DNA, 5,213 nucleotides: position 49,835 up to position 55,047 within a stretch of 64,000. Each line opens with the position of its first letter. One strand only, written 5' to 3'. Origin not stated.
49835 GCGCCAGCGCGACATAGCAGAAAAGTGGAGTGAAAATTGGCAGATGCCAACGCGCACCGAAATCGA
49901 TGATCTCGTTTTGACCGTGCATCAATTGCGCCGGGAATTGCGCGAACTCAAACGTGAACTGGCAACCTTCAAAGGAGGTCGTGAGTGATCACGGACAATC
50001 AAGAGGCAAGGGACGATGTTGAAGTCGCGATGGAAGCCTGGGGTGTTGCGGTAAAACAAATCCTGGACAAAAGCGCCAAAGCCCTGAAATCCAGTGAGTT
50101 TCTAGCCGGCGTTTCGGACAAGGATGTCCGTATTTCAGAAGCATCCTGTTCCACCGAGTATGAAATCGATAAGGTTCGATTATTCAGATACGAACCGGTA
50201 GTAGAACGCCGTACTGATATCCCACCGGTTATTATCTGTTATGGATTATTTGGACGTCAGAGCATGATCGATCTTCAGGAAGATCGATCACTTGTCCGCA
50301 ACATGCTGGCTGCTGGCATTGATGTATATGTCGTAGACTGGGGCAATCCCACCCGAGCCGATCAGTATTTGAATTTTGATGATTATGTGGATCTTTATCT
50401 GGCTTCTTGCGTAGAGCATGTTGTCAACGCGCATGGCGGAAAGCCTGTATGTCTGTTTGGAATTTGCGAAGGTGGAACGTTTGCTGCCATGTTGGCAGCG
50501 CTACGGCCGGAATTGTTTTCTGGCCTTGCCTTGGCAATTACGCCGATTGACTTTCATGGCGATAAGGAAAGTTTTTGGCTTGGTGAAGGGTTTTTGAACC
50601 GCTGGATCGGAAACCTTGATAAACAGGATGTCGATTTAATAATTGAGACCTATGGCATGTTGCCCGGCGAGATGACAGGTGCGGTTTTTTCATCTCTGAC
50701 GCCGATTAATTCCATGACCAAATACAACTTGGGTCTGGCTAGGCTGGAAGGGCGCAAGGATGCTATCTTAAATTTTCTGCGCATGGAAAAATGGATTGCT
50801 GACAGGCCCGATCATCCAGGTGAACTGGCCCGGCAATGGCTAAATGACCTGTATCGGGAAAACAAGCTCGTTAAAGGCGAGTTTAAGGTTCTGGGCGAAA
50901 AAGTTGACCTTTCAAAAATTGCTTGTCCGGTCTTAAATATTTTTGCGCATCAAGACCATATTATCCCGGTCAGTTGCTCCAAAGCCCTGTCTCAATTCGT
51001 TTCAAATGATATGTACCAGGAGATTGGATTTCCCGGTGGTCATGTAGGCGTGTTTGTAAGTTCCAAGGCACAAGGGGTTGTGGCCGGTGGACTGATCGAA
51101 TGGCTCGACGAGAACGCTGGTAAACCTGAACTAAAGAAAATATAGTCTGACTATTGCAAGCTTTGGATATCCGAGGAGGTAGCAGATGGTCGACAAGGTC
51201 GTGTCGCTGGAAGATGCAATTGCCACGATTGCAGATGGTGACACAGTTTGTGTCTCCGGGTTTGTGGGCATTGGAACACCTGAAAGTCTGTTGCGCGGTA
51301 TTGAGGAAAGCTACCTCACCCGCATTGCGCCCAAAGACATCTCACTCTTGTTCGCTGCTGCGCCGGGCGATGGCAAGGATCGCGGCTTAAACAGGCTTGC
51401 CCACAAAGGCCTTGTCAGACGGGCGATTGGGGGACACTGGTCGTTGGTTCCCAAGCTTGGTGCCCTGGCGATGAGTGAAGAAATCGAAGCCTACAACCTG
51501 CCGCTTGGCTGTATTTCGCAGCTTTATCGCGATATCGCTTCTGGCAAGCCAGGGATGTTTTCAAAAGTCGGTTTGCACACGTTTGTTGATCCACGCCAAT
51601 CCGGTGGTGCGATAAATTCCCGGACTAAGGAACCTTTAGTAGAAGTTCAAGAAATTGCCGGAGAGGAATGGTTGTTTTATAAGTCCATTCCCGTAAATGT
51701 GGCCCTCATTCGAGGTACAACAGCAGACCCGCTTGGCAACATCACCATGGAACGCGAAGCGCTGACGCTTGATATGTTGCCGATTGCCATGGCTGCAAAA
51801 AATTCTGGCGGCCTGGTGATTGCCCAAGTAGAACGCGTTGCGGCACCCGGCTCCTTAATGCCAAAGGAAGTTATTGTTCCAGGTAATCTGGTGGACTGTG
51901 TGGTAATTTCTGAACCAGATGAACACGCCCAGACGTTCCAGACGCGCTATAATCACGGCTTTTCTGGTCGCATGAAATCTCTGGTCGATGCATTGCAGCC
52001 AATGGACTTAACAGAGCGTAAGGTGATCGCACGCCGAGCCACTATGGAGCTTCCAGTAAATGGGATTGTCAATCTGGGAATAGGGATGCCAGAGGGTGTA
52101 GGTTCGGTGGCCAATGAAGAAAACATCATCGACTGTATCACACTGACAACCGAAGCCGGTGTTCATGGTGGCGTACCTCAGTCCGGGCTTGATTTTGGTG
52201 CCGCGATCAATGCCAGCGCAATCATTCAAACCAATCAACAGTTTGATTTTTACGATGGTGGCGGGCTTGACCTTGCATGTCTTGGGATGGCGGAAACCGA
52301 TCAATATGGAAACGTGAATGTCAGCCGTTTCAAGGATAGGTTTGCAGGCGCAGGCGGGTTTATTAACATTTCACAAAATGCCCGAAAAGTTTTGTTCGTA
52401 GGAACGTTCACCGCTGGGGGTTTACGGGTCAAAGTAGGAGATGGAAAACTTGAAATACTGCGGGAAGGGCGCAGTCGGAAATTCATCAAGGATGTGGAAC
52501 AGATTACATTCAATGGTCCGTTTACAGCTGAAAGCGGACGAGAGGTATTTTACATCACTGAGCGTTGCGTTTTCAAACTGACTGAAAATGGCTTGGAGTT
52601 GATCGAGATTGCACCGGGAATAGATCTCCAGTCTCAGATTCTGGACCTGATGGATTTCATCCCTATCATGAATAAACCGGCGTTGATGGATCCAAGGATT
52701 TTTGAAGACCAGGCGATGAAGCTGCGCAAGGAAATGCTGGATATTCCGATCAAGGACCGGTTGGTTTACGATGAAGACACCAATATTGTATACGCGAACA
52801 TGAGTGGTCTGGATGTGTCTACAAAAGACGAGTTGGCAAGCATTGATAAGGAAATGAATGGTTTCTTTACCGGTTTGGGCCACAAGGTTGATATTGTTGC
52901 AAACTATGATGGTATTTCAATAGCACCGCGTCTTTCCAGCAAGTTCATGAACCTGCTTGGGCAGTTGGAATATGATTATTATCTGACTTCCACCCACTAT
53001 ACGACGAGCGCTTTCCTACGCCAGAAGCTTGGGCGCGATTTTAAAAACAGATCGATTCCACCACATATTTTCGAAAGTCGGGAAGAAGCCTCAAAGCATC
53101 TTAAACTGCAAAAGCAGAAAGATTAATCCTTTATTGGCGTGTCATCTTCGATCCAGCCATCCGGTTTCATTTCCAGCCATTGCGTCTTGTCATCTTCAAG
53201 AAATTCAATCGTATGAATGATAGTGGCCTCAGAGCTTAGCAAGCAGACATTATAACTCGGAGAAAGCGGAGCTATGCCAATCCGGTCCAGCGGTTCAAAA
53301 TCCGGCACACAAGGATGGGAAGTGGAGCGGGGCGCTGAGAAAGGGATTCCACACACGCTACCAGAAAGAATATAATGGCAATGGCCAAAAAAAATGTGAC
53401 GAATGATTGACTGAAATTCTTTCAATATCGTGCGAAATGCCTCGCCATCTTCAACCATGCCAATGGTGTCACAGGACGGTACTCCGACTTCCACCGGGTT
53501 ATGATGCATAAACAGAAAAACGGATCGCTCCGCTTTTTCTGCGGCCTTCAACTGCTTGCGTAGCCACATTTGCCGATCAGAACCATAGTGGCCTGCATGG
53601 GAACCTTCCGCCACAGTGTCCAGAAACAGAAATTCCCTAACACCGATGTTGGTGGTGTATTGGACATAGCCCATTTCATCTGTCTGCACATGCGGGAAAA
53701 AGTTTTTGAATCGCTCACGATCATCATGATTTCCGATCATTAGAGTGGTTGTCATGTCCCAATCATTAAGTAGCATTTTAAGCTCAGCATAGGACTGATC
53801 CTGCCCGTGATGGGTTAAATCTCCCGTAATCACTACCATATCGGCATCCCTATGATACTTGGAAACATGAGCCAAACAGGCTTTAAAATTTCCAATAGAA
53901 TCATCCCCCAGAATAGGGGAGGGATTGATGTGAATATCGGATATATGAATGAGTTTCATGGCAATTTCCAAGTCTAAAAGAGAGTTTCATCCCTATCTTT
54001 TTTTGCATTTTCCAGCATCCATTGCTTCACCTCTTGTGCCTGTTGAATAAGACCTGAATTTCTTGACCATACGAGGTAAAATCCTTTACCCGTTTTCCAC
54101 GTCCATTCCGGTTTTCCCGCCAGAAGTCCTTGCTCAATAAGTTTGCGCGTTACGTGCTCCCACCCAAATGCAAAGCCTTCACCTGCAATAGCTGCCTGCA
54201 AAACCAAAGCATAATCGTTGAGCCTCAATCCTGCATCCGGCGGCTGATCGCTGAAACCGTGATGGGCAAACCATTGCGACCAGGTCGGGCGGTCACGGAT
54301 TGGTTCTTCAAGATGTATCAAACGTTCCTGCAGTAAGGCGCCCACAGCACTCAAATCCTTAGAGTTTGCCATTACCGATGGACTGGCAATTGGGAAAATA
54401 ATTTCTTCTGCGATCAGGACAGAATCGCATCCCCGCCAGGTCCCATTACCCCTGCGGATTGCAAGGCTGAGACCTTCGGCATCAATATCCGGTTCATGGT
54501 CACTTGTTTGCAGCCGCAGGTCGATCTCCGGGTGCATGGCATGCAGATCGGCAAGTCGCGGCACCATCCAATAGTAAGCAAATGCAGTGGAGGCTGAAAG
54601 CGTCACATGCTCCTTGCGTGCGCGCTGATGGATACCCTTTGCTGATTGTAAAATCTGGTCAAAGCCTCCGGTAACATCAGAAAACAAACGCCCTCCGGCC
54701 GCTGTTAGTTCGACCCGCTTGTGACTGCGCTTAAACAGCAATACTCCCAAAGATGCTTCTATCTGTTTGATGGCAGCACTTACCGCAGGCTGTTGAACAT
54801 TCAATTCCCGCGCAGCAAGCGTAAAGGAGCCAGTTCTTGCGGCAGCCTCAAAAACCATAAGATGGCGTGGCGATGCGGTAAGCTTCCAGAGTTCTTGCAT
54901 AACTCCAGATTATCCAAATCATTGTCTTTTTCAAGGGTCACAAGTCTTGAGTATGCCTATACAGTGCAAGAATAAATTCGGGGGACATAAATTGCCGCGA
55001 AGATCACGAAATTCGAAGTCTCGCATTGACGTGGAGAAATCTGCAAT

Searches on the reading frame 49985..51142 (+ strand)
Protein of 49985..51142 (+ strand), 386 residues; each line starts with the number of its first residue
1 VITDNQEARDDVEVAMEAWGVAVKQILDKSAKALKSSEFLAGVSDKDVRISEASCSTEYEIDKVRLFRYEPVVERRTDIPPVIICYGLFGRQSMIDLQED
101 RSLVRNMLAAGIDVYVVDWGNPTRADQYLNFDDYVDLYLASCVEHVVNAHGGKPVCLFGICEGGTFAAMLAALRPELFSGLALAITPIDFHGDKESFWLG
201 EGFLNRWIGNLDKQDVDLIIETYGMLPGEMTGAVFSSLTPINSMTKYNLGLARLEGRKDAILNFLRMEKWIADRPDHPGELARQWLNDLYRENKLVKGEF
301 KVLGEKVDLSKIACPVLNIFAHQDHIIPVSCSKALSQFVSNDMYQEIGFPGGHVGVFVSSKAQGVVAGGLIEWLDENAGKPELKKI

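Call 14: search_protein_families(library=pfam, proteins=[window:49985-51142:+], max_evalue=0.001)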
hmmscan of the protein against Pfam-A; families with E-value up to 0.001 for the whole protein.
window:49985-51142:+ (386 aa): 4 families
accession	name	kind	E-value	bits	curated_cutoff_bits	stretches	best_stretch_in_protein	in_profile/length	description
PF00561.26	Abhydrolase_1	-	9.7e-18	65.1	25.8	1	80-357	1-242/245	alpha/beta hydrolase fold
PF11339.14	DUF3141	-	3.5e-08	33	29.7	1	104-335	93-318/582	Protein of unknown function (DUF3141)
PF12146.15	Hydrolase_4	-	9.6e-06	25.5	27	1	103-185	23-108/239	Serine aminopeptidase, S33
PF12697.13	Abhydrolase_6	-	0.00012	23.3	26.3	1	104-236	20-131/217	Alpha/beta hydrolase family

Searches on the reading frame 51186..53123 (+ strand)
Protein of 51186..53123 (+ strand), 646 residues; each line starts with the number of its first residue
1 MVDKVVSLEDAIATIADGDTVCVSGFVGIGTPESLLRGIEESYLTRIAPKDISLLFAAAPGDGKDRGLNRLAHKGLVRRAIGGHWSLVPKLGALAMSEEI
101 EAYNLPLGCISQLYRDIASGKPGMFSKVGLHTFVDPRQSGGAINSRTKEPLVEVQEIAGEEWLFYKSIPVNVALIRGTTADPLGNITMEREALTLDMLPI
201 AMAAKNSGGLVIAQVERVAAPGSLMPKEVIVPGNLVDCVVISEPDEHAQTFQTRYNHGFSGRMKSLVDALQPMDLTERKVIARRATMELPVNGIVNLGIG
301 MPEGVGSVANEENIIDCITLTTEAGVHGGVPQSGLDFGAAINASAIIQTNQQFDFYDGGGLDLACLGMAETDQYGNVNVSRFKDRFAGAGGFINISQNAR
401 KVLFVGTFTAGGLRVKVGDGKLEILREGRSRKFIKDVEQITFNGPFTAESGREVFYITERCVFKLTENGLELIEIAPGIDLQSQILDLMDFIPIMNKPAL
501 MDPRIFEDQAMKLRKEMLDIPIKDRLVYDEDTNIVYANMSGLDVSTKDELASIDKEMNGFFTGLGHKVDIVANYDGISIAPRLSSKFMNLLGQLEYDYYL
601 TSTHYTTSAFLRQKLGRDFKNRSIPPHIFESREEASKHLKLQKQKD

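Call 14: search_protein_families(library=pfam, proteins=[window:51186-53123:+], max_evalue=0.001)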
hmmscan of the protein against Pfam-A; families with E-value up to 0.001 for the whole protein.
window:51186-53123:+ (646 aa): 2 families
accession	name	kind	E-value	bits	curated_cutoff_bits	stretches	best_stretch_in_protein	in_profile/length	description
PF01144.29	CoA_trans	-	2.8e-30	105.8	23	1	7-240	3-215/217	Coenzyme A transferase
PF16957.11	Mal_decarbox_Al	-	0.00058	18.7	25.4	0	168-254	137-216/546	Malonate decarboxylase, alpha subunit, transporter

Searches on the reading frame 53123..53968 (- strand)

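Call 14: search_protein_families(library=pfam, proteins=[window:53123-53968:-], max_evalue=0.001)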
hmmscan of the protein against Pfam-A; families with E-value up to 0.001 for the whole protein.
window:53123-53968:- (281 aa): 1 family
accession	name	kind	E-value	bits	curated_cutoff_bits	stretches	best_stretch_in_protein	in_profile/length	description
PF00149.33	Metallophos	-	9.4e-17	62.5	21.5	1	4-198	1-189/191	Calcineurin-like phosphoesterase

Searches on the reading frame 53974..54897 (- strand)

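Call 14: search_protein_families(library=pfam, proteins=[window:53974-54897:-], max_evalue=0.001)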
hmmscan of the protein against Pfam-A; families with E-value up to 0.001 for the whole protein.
window:53974-54897:- (307 aa): 2 families
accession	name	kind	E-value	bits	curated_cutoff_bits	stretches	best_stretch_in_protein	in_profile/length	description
PF03466.25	LysR_substrate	-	1.2e-28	100.3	28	1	94-298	4-208/209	LysR substrate binding domain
PF00126.33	HTH_1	-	4.4e-22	78.2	26.6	1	11-68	2-59/60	Bacterial regulatory helix-turn-helix protein, lysR family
